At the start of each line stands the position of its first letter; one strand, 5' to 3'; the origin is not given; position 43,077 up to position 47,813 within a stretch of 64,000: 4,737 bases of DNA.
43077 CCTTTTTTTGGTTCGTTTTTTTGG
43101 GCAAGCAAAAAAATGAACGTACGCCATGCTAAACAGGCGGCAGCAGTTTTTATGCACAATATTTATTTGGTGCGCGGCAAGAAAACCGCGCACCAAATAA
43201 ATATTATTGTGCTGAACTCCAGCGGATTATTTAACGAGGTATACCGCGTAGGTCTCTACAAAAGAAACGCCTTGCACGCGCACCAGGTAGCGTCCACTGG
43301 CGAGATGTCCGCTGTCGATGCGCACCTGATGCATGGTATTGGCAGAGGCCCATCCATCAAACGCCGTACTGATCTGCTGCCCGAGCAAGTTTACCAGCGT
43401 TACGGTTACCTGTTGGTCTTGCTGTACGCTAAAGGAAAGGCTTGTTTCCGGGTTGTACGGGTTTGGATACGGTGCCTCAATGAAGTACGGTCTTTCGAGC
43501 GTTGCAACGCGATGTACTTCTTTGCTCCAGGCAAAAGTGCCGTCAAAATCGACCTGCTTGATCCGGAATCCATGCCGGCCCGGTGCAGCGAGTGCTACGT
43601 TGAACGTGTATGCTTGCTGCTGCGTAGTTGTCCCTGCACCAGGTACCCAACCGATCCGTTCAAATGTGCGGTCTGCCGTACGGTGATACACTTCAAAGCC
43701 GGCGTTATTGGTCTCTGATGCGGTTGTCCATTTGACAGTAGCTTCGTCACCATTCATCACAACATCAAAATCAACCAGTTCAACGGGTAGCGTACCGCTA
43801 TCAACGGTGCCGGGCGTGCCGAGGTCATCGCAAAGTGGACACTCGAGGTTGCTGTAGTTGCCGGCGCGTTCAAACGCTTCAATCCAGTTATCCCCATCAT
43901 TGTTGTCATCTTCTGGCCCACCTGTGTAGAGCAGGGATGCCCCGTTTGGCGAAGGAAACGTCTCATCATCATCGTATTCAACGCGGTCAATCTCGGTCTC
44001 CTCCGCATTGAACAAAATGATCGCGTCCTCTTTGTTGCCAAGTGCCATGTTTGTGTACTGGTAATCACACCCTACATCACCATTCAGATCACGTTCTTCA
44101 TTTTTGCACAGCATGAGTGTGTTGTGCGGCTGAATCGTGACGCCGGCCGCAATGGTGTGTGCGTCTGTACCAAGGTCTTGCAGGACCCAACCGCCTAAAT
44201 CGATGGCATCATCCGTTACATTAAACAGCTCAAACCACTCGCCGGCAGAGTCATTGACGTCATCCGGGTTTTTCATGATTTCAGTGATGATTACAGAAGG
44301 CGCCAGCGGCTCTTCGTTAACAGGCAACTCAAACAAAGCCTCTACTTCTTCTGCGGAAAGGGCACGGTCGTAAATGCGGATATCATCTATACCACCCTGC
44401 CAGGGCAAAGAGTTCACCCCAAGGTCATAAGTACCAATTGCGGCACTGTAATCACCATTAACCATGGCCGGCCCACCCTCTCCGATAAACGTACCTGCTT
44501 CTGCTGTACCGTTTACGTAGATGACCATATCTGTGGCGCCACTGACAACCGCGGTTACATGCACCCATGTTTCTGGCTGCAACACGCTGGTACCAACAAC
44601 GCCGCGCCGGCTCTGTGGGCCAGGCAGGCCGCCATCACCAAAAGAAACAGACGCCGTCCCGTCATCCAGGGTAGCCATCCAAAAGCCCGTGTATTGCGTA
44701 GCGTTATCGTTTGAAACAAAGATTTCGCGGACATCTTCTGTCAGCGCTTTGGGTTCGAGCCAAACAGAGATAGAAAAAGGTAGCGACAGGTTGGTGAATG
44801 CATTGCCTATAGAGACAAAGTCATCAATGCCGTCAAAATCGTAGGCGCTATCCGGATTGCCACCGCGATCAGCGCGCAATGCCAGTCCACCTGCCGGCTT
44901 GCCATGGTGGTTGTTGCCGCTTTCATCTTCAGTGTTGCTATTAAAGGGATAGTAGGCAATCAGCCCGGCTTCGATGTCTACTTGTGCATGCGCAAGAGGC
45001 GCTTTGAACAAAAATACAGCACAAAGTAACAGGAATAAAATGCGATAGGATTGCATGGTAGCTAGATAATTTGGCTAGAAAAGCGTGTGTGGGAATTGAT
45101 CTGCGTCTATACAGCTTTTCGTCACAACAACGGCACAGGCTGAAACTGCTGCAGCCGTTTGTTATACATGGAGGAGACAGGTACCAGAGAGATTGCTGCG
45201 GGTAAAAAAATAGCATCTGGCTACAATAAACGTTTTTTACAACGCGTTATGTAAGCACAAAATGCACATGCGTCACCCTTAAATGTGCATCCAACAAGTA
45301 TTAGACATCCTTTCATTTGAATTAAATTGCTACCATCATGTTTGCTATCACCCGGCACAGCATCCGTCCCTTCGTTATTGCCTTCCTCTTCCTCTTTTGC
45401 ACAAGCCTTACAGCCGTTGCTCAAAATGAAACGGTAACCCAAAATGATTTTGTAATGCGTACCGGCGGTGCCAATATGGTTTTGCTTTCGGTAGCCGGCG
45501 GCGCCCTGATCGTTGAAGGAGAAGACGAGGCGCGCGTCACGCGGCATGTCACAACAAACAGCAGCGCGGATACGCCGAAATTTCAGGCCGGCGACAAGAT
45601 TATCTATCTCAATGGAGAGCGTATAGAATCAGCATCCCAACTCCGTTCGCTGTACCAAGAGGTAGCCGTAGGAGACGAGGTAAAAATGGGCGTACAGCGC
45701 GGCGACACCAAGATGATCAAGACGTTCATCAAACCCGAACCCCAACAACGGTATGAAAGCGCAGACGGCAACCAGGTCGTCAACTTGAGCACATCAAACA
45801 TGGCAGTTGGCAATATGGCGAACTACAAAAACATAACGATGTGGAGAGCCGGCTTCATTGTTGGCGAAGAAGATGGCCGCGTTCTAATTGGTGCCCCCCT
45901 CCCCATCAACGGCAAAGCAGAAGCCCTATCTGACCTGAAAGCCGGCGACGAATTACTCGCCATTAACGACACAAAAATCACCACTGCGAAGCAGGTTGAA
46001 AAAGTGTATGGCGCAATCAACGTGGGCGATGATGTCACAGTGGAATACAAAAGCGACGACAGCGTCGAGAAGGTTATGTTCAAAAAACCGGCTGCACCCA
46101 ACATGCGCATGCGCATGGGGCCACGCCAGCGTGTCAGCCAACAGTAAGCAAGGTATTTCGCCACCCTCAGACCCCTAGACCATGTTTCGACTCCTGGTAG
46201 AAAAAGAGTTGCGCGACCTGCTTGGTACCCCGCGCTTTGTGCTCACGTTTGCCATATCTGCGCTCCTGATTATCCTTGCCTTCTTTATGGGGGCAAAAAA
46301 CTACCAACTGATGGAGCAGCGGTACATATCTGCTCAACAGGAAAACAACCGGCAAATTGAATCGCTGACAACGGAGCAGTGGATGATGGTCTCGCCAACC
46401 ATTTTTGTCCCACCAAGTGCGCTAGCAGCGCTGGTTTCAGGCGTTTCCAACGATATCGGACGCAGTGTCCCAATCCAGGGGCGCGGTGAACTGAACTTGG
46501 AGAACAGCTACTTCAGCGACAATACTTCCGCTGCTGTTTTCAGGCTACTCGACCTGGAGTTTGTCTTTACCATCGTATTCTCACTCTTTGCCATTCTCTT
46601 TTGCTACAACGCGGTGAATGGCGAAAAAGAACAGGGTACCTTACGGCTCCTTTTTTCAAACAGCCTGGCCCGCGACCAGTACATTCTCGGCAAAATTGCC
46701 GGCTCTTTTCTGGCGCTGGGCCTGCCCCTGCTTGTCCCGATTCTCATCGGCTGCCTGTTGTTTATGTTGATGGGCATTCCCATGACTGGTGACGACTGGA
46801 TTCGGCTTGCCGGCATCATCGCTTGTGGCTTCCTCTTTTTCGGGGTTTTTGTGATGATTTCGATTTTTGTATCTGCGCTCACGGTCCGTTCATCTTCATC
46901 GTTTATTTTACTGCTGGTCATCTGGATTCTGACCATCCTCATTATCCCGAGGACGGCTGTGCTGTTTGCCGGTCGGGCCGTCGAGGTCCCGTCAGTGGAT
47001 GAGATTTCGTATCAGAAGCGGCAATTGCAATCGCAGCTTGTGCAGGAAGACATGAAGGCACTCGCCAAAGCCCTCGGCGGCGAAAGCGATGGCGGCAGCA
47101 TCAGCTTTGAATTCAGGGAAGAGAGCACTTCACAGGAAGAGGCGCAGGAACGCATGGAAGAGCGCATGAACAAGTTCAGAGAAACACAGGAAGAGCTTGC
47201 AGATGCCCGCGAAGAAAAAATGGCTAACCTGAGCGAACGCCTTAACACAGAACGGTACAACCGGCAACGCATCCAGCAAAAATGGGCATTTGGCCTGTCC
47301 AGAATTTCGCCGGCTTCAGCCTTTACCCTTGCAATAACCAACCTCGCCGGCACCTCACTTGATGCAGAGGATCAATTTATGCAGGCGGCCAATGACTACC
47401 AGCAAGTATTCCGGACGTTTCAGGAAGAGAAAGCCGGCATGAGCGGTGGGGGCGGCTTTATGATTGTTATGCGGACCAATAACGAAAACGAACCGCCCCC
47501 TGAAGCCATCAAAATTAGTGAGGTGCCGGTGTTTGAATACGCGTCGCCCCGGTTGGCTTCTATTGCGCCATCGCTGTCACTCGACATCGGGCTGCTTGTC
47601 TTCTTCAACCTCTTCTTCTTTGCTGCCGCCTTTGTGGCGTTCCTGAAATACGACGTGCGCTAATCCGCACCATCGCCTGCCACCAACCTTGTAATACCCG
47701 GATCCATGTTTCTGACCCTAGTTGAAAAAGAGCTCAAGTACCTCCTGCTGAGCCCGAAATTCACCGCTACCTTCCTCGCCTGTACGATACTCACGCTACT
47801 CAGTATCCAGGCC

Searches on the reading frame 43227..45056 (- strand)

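Call 103: search_protein_families(library=pfam, proteins=[window:43227-45056:-], max_evalue=0.00001)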
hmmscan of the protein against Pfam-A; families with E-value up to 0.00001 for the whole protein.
window:43227-45056:- (609 aa): 3 families
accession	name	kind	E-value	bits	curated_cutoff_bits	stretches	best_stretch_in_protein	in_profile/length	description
PF13385.13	Laminin_G_3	-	3.4e-22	79.7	27.6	1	76-238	2-150/151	Concanavalin A-like lectin/glucanases superfamily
PF00932.25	LTD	-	3.7e-19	69.5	34.3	1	253-361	6-107/109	Lamin Tail Domain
PF18962.6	Por_Secre_tail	-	1.1e-06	29.3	27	1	530-596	2-64/75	Secretion system C-terminal sorting domain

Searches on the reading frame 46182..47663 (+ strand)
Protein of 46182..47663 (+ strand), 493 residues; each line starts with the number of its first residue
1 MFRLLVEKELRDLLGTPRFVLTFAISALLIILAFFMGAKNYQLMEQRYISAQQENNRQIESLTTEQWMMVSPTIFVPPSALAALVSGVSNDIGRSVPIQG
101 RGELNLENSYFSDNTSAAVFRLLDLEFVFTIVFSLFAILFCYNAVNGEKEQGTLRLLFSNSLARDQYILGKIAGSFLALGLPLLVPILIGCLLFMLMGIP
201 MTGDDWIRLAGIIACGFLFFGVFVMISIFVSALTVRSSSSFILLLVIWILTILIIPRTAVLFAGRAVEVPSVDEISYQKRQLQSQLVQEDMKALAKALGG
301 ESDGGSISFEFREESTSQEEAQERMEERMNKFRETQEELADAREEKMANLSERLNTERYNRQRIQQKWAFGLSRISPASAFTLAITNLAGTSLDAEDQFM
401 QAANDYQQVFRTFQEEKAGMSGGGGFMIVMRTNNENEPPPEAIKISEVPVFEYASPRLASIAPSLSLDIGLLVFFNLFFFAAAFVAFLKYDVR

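Call 103: search_protein_families(library=pfam, proteins=[window:46182-47663:+], max_evalue=0.00001)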
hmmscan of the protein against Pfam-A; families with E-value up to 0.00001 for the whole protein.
window:46182-47663:+ (493 aa): 2 families
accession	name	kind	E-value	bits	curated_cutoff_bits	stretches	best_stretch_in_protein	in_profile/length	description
PF12679.13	ABC2_membrane_2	-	3.8e-27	95.7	27.2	1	5-404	3-252/283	ABC-2 family transporter protein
PF12040.14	DUF3526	-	4.7e-06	27.8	25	1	340-417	50-123/144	Domain of unknown function (DUF3526)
